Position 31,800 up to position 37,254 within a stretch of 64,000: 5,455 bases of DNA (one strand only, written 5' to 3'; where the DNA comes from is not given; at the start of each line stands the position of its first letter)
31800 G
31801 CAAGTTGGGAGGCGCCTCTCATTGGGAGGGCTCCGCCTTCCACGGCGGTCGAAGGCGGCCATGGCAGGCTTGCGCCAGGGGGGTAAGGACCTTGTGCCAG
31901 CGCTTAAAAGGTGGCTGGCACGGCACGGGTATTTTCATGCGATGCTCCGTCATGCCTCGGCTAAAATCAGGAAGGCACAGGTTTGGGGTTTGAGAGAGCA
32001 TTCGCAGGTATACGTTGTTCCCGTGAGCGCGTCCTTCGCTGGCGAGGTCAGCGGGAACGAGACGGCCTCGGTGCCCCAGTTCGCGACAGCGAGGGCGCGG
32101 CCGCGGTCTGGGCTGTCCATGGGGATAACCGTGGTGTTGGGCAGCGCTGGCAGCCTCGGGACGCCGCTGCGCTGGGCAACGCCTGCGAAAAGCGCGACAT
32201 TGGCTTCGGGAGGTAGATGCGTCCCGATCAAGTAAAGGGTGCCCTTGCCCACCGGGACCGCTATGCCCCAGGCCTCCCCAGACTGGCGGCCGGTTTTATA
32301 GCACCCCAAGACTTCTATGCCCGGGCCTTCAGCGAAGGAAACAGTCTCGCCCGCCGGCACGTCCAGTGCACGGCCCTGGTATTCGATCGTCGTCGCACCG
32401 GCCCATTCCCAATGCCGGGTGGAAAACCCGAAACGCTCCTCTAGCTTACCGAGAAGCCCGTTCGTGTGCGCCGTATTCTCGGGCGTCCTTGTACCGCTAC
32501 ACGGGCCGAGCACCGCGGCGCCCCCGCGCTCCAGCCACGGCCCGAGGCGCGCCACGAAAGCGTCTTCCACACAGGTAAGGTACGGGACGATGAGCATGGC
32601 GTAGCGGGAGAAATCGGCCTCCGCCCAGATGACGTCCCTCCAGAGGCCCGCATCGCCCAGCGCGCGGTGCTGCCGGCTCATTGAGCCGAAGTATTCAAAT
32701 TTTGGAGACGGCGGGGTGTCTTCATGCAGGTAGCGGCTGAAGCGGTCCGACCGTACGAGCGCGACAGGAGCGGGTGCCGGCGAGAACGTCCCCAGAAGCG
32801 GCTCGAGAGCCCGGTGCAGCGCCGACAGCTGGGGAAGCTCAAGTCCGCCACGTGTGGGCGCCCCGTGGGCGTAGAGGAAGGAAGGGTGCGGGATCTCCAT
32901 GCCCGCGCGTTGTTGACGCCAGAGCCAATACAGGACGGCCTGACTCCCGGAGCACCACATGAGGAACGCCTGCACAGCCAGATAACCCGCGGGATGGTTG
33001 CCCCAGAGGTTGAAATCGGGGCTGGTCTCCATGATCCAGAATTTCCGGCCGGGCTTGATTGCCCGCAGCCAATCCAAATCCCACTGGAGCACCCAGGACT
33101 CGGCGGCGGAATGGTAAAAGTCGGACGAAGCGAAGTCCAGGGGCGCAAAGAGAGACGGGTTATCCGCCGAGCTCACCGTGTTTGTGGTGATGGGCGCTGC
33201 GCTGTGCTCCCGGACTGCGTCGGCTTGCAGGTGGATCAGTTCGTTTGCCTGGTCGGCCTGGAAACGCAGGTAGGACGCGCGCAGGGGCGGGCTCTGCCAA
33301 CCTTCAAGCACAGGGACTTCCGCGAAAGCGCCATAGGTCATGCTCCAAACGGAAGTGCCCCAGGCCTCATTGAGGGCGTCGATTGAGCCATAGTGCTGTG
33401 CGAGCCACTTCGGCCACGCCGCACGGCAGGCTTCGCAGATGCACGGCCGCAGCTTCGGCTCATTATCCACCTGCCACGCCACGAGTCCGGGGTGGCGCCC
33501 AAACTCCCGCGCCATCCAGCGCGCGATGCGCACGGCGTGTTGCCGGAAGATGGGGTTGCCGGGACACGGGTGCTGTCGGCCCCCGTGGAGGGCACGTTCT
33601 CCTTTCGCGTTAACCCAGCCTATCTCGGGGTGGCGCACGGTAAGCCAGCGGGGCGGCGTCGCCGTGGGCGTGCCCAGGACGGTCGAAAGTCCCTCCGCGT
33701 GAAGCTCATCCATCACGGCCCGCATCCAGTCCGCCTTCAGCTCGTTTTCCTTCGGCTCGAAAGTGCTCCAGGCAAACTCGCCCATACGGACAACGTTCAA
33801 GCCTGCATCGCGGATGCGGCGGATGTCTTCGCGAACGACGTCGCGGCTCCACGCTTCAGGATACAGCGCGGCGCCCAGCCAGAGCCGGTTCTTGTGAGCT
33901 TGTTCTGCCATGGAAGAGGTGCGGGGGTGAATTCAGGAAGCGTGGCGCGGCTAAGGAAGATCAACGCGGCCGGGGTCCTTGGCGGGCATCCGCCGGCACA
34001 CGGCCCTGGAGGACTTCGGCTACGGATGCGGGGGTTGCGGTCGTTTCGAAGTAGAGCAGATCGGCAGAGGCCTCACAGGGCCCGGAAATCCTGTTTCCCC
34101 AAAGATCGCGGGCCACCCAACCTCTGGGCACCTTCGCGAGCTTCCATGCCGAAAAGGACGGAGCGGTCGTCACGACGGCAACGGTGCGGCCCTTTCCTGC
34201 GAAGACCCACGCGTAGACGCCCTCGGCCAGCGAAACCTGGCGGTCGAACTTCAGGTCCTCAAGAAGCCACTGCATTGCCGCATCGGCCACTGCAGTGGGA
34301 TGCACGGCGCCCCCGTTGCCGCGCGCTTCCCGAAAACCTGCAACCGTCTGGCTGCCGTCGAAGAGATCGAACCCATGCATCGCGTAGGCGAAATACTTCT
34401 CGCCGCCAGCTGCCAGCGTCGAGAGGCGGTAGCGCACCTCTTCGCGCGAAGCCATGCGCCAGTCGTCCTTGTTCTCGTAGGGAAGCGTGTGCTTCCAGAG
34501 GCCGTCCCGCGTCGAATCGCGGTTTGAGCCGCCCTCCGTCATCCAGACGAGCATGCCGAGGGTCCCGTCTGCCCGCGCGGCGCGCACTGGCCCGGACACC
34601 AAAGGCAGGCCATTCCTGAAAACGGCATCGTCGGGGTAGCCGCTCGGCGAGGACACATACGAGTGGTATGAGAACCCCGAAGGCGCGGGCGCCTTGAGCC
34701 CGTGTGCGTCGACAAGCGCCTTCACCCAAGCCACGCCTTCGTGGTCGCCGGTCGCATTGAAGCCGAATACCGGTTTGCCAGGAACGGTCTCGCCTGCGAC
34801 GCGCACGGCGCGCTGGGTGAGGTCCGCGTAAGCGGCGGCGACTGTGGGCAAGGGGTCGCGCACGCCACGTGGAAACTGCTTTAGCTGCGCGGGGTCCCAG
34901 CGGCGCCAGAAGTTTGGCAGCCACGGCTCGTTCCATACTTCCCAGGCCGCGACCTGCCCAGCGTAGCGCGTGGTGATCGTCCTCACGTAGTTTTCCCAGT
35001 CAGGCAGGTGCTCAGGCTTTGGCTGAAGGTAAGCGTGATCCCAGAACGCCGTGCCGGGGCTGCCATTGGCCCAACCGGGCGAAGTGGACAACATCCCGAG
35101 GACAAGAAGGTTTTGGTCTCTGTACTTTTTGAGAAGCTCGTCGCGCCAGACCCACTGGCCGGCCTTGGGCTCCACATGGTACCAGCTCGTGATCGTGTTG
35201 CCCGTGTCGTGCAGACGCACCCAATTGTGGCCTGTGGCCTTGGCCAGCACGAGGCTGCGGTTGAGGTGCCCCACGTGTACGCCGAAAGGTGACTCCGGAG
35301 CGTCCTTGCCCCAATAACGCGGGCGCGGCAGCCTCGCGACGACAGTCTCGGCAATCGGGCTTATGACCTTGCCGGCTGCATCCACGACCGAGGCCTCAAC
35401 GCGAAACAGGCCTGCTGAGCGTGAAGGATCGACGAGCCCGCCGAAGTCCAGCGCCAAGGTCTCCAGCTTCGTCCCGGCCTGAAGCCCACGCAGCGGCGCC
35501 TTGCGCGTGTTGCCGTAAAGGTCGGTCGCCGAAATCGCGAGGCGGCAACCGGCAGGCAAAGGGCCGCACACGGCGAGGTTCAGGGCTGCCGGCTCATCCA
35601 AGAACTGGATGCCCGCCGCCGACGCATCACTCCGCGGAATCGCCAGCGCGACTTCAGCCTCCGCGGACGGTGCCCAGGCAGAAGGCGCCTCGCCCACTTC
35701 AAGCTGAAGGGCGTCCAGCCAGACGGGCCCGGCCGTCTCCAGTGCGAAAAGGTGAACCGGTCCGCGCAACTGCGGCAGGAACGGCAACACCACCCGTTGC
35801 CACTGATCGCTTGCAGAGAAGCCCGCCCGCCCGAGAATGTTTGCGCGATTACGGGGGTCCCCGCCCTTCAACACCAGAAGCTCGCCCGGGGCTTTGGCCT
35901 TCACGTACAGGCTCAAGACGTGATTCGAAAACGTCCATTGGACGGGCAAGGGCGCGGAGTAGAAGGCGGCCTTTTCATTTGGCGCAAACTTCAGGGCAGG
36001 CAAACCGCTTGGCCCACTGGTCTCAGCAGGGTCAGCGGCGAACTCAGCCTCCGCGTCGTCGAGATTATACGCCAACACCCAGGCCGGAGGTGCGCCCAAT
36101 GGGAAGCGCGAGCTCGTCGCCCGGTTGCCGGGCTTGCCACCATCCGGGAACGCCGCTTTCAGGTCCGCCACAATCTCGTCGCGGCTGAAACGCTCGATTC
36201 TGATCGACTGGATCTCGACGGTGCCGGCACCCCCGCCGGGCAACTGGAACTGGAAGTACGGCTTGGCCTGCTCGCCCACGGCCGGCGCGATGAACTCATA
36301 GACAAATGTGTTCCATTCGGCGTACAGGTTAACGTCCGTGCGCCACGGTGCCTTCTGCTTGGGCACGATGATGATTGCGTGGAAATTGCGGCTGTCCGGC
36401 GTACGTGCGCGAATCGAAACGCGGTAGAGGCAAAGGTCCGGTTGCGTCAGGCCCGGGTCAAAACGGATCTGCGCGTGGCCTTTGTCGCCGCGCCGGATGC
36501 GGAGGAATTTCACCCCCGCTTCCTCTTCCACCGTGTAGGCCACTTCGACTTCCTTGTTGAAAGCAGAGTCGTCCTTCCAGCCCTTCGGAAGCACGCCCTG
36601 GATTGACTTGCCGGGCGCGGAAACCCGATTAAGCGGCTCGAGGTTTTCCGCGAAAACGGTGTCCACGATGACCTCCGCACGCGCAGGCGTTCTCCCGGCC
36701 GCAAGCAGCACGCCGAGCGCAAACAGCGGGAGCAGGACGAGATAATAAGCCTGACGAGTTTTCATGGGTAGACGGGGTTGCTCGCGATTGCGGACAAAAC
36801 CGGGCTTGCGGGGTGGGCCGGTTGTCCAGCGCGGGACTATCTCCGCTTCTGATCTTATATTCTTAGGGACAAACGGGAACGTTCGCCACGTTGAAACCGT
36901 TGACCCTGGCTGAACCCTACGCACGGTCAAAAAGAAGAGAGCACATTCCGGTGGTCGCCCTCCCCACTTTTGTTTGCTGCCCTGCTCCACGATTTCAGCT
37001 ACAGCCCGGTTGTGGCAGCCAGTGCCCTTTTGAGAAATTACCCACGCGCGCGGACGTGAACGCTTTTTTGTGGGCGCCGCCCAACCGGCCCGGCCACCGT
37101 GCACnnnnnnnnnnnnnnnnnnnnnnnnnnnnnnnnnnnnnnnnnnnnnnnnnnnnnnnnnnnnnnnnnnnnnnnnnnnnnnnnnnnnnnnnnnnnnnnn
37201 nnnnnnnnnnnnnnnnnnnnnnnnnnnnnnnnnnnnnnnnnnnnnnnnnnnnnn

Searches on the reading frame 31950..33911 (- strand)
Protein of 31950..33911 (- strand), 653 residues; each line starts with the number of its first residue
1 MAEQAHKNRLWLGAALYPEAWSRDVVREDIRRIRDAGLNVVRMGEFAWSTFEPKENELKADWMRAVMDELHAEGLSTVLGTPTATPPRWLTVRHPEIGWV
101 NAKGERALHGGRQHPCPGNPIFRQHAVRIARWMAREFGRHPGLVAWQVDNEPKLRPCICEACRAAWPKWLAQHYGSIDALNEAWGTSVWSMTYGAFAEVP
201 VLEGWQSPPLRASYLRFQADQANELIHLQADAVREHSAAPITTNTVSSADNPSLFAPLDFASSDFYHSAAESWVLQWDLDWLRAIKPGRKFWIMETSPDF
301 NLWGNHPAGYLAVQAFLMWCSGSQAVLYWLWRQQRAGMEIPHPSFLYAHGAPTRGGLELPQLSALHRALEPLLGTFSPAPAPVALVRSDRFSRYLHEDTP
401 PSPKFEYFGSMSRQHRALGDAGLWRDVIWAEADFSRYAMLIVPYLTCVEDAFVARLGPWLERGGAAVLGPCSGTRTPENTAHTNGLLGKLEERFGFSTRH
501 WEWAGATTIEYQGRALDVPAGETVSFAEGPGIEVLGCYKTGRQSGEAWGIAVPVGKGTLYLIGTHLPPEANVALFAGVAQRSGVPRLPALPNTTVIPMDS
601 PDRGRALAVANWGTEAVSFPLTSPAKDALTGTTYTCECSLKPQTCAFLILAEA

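Call 8: search_protein_families(library=pfam, proteins=[window:31953-33911:-], max_evalue=0.001)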
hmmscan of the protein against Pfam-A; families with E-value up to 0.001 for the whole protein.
window:31953-33911:- (653 aa): 2 families
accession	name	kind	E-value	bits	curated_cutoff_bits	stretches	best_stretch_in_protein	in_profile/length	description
PF02449.21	Glyco_hydro_42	-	5.4e-92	309.5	21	1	16-362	2-369/376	Beta-galactosidase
PF08532.16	Glyco_hydro_42M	-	1.7e-23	83.7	25.8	1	383-584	3-206/207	Beta-galactosidase trimerisation domain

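Call 20: find_encoding_contigs(protein=window:31950-33911:-, flank=3000, max_places=4)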
Protein window:31950-33911:- (653 aa): no gene with exactly this product is on record in the collection.

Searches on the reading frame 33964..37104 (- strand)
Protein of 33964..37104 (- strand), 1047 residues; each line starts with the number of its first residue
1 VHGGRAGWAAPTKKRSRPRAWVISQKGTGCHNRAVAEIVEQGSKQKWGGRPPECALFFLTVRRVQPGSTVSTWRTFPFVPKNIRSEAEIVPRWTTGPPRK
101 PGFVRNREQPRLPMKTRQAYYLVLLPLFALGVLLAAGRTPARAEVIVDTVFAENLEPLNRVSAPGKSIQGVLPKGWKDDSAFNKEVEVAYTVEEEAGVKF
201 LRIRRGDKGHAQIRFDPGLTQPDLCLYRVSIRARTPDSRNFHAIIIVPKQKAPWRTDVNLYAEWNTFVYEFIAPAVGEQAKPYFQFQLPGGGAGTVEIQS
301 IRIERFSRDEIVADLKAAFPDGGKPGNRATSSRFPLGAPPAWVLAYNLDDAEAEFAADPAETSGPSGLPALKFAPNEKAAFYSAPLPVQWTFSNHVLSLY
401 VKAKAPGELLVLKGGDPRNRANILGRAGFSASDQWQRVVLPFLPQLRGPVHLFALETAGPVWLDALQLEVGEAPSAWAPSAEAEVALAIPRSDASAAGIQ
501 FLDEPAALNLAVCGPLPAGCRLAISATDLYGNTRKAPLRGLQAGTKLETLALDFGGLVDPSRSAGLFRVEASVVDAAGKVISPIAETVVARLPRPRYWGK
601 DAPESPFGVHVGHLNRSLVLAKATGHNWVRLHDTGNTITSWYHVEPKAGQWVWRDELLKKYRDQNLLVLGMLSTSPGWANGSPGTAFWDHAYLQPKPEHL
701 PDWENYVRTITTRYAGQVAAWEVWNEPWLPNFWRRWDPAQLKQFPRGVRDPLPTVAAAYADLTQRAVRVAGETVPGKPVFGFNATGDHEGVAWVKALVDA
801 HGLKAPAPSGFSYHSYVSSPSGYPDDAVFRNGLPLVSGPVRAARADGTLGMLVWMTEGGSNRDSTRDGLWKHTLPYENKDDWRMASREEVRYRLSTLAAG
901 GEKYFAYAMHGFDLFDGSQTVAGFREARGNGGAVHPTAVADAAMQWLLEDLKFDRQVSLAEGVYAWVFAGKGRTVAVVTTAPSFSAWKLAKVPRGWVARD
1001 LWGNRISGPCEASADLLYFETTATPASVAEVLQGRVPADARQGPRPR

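Call 8: search_protein_families(library=pfam, proteins=[window:33964-37104:-], max_evalue=0.001)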
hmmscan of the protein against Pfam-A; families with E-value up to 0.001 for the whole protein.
window:33964-37104:- (1047 aa): 0 families

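Call 29: search_protein_families(library=ncbifam, proteins=[window:33964-37104:-], max_evalue=1)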
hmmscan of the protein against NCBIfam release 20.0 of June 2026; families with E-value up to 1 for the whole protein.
window:33964-37104:- (1047 aa): 0 families

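Call 84: search_solved_structures(query=window:33964-36765:-, max_evalue=1)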
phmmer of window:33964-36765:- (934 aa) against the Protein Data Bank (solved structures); distinct sequences matched with E-value up to 1: 6.
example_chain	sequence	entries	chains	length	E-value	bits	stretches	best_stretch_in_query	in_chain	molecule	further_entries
6uqj_A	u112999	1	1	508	0.0016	19.9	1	509-625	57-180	Beta-xylosidase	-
4zn2_A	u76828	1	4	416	0.012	16.9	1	542-626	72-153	PslG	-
5bx9_A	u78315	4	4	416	0.014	16.8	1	542-626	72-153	PslG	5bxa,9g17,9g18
6hiv_DG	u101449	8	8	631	0.038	15.3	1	584-661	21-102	ms54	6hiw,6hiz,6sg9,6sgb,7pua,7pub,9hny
1b30_A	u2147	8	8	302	0.32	12.2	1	526-614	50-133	PROTEIN (XYLANASE) | ENDO-1,4-BETA-XYLANASE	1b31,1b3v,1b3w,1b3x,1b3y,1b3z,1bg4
8i3j_A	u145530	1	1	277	0.72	11.1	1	344-471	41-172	Dynein axonemal heavy chain 1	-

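Call 85: search_protein_families(library=pfam, proteins=[window:33964-36765:-], max_evalue=1)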
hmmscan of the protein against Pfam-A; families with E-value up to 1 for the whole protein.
window:33964-36765:- (934 aa): 2 families
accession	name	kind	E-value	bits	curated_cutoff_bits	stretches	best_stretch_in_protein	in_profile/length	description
PF00331.26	Glyco_hydro_10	-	0.018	14.7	22.1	1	586-617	101-132/311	Glycosyl hydrolase family 10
PF01229.23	Glyco_hydro_39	-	0.25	10.5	26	1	540-621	78-166/472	Glycosyl hydrolases family 39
